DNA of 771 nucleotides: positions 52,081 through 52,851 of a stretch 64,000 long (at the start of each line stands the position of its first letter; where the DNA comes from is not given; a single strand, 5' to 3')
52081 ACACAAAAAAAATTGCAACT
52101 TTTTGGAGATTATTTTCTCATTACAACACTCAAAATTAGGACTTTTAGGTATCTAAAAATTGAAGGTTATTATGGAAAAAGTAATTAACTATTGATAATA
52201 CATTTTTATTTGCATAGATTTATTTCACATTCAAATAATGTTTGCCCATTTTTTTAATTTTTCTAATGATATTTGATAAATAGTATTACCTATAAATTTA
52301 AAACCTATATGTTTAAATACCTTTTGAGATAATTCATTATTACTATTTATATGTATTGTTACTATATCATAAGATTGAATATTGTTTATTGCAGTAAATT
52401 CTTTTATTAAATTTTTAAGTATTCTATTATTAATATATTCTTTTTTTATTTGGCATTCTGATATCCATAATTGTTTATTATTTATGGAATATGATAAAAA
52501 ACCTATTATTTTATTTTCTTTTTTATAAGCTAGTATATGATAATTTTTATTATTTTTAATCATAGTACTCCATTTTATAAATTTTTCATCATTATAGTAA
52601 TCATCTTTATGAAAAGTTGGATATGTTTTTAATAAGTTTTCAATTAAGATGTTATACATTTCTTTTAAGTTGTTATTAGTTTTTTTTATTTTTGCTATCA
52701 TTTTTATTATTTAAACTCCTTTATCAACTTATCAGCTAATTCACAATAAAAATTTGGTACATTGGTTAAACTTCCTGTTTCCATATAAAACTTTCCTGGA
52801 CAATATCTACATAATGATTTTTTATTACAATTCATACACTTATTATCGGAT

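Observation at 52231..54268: Compact RiPP-like operon: precursor peptide (C-terminal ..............), radical SAM/SPASM maturase with RRE-like N-terminus, and GNAT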

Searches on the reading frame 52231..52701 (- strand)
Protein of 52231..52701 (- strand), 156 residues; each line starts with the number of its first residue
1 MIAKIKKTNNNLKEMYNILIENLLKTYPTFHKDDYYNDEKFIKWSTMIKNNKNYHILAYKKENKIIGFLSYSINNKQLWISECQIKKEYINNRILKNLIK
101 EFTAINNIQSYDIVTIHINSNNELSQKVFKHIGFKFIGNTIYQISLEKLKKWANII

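Call 3: search_protein_families(library=ncbifam, proteins=[window:52231-52701:-], max_evalue=1)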
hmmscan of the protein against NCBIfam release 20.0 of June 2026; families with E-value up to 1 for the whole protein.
window:52231-52701:- (156 aa): 5 families
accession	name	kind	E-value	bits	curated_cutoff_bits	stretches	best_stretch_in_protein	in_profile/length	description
TIGR01575.1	rimI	equivalog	4.2e-07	30.2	86.4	1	51-138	29-116/132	ribosomal protein S18-alanine N-acetyltransferase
NF040503.1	resist_ArsN1a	equivalog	0.00048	19.9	170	1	10-146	10-145/159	arsinothricin resistance N-acetyltransferase ArsN1 family A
NF043067.1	AAC_6p_group_E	equivalog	0.01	15.7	140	1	33-138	19-131/140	aminoglycoside 6'-N-acetyltransferase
NF010710.0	PRK14112.1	equivalog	0.016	15.1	297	1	94-151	3-56/149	urease accessory protein UreE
NF010482.0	PRK13907.1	equivalog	0.15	12.1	231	1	77-118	69-108/128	ribonuclease H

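Call 4: search_protein_families(library=pfam, proteins=[window:52231-52701:-], max_evalue=1)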
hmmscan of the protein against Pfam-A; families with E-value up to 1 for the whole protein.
window:52231-52701:- (156 aa): 6 families
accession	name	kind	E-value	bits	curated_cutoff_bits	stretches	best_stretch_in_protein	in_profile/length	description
PF13673.13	Acetyltransf_10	-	1.6e-07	31.8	23.6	1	43-141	21-114/128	Acetyltransferase (GNAT) domain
PF00583.31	Acetyltransf_1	-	1.3e-06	29.1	20.7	1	22-134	6-116/116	Acetyltransferase (GNAT) family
PF13302.13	Acetyltransf_3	-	0.0011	20.1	25.4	1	35-135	31-138/138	Acetyltransferase (GNAT) domain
PF13420.13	Acetyltransf_4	-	0.0053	17.2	24.3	1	9-138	6-138/155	Acetyltransferase (GNAT) domain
PF13508.13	Acetyltransf_7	-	0.01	16.6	27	1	53-135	2-83/84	Acetyltransferase (GNAT) domain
PF08445.16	FR47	-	0.019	15.4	22.1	1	111-140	54-83/86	FR47-like protein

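Call 62: search_solved_structures(query=window:52231-52701:-, max_evalue=1)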
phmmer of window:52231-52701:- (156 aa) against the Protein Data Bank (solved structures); distinct sequences matched with E-value up to 1: 13.
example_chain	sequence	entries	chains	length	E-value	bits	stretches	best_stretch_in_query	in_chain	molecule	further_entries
3pp9_A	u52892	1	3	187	0.067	16.7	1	17-137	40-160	Putative streptothricin acetyltransferase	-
2eui_A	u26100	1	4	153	0.21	15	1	38-135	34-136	Probable acetyltransferase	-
2vl0_A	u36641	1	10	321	0.35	14.3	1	48-125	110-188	Cys-loop ligand-gated ion channel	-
2yks_A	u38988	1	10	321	0.35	14.3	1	48-125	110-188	CYS-LOOP LIGAND-GATED ION CHANNEL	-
3k9u_A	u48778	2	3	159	0.39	14.2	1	34-136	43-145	PaiA Acetyltransferase | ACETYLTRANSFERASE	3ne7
3ld2_A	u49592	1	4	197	0.41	14.1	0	49-139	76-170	Putative acetyltransferase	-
3f0a_A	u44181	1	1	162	0.41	14.1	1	34-136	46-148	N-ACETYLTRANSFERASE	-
6cdu_A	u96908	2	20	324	0.42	14.1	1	48-140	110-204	chimeric alpha1GABAA receptor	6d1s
3e4e_A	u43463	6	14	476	0.43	14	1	30-95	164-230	Cytochrome P450 2E1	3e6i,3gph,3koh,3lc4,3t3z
6hjy_E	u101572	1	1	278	0.84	13.1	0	48-123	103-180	Cys-loop ligand-gated ion channel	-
6hjy_D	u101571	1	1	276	0.84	13.1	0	48-123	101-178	Cys-loop ligand-gated ion channel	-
6hjy_B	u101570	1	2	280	0.84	13.1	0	48-123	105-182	Cys-loop ligand-gated ion channel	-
6hjy_A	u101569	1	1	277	0.84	13.1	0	48-123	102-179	Cys-loop ligand-gated ion channel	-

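Call 69: predict_structure(alignment_id=A4)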
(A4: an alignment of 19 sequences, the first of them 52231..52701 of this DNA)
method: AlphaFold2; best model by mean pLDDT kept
length: 156 residues; sequences in the alignment: 19
mean_pLDDT: 94.1   pTM: 0.88
mean pLDDT of the five models: 94.1, 93.6, 92.7, 92.6, 92.3
residues with pLDDT >= 90: 131; 70-90: 24; 50-70: 1; < 50: 0
segments of 3 or more residues with pLDDT < 50: none
pLDDT, mean of each block of 10 residues (from residue 1): 94 97 89 86 96 97 97 92 94 94 94 96 93 97 98 91
secondary structure, 60 per line:
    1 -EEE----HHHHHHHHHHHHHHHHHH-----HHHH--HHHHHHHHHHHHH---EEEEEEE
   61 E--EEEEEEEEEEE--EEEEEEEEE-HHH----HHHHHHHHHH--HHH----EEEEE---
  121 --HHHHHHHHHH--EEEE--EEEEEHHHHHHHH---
elements in order: E2-4 H9-26 H32-35 H38-50 E54-61 E64-74 E77-85 H94-103 E113-117 H123-132 E135-138 E141-145 H146-153

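Call 71: fold_search(model_id=the predicted structure, library=pdb)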
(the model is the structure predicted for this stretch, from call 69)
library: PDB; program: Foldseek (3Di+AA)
matches with E <= 10: 1463; with E <= 0.001: 636
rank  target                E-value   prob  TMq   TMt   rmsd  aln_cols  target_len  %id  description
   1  3f0a                  1.7e-08  1.00  0.72  0.70   4.0       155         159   18  Structure of a putative n-acetyltransferase (ta0374) in complex with acetyl-coa from thermoplasma acidophilum (released 2008-11-11)
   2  3fix_B                2.2e-08  1.00  0.69  0.69   4.0       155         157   18  Crystal structure of a putative n-acetyltransferase (ta0374) from thermoplasma acidophilum (released 2009-01-13)
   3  4e2a_A                3.5e-08  1.00  0.64  0.60   5.6       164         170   16  Crystal Structure of the Putative acetyltransferase from Streptococcus mutans (released 2013-03-13)
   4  8osp_A                6.1e-08  1.00  0.70  0.63   5.2       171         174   15  GCN5-related N-Acetyltransferase from Lactobacillus curiae (released 2023-07-05)
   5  4e2a_B                1.0e-07  1.00  0.64  0.59   5.6       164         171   16  Crystal Structure of the Putative acetyltransferase from Streptococcus mutans (released 2013-03-13)
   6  1wk4_A                1.6e-07  1.00  0.74  0.67   4.8       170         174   11  Crystal structure of ttk003001606 (released 2004-11-30)
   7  4ua3_B                1.6e-07  1.00  0.68  0.57   4.7       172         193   17  Crystal structure of selenomethionine labeled SpNatD (released 2015-01-28)
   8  4ua3_A                1.6e-07  1.00  0.65  0.55   5.5       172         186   16  Crystal structure of selenomethionine labeled SpNatD (released 2015-01-28)
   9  3ld2_C                2.4e-07  1.00  0.65  0.64   5.6       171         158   20  The Crystal Structure of smu.2055 from Streptococcus mutans UA159 (released 2011-01-12)
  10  2r7h_A                2.5e-07  1.00  0.70  0.70   3.8       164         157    7  CRYSTAL STRUCTURE OF A putative acetyltransferase of the GNAT family (DDE_3044) FROM DESULFOVIBRIO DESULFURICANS SUBSP (released 2007-09-25)
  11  3d8p_A                2.5e-07  1.00  0.69  0.68   4.2       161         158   14  Crystal structure of acetyltransferase of GNAT family (NP_373092.1) from STAPHYLOCOCCUS AUREUS MU50 at 2.20 A resoluti (released 2008-10-28)
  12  3d8p_B                5.9e-07  1.00  0.68  0.66   4.0       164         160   15  Crystal structure of acetyltransferase of GNAT family (NP_373092.1) from STAPHYLOCOCCUS AUREUS MU50 at 2.20 A resoluti (released 2008-10-28)
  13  9dsb_A                6.7e-07  1.00  0.59  0.62   8.8       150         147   15  Crystal Structure of Spermin/spermidine N-Acetyltransferase from Enterococcus faecalis V583 (released 2025-05-28)
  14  4mbu_A                7.1e-07  1.00  0.68  0.65   4.2       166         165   16  Crystal structure of N-acetyltransferase from Staphylococcus aureus Mu50 (released 2014-09-03)
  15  1yvo_A                8.6e-07  1.00  0.65  0.61   5.8       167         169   14  hypothetical acetyltransferase from P.aeruginosa PA01 (released 2005-03-29)
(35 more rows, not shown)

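Call 81: search_protein_families(library=padloc, proteins=[window:52231-52701:-], max_evalue=0.01)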
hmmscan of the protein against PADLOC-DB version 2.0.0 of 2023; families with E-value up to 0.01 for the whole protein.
window:52231-52701:- (156 aa): 0 families

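Call 95: find_homologous_proteins(query=window:52231-52701:-, max_evalue=0.001)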
Query window:52231-52701:- (156 aa): 4 proteins with E <= 0.001 among 78 candidates.
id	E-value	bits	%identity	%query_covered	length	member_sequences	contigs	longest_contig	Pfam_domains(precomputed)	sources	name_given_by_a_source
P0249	7.9e-93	326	100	100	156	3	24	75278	PF13673.14,PF00583.32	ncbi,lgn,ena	-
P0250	8.9e-41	158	54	92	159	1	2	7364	PF08445.17,PF00583.32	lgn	-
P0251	9.5e-36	141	53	89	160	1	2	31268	PF13673.14,PF00583.32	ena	-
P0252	8.7e-24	102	48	92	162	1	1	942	PF13673.14,PF08445.17,PF00583.32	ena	-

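Call 96: find_encoding_contigs(protein=P0249, flank=3000, max_places=4)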
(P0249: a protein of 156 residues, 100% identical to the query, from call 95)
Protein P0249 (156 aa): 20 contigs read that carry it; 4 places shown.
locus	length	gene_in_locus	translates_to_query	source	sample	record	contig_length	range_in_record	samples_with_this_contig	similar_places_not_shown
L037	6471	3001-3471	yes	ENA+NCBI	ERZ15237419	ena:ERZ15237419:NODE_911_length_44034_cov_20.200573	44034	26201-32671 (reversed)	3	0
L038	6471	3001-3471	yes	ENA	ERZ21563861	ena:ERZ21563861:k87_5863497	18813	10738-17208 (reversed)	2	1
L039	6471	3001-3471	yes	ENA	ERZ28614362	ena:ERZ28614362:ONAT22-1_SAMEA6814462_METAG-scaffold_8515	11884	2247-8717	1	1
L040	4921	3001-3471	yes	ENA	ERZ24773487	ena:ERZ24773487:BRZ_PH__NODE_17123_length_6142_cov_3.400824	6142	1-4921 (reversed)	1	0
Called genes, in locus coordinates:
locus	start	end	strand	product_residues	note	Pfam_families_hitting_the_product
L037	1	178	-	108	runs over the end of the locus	-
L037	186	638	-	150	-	PF09685:MamF_MmsF (weak)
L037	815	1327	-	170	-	PF10688:Imp-YgjV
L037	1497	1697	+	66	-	-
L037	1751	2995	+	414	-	PF04055:Radical_SAM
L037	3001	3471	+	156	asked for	PF00583:Acetyltransf_1 (weak), PF13673:Acetyltransf_10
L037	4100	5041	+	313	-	PF02645:DegV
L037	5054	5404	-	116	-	PF03862:SpoVAC_SpoVAEB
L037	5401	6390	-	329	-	PF07451:SpoVAD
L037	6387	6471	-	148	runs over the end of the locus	PF03862:SpoVAC_SpoVAEB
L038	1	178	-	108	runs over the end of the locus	-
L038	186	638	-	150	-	PF09685:MamF_MmsF (weak)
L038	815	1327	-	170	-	PF10688:Imp-YgjV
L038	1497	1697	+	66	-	-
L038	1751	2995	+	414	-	PF04055:Radical_SAM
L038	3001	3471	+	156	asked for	PF00583:Acetyltransf_1 (weak), PF13673:Acetyltransf_10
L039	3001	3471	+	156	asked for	PF00583:Acetyltransf_1 (weak), PF13673:Acetyltransf_10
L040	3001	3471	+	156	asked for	PF00583:Acetyltransf_1 (weak), PF13673:Acetyltransf_10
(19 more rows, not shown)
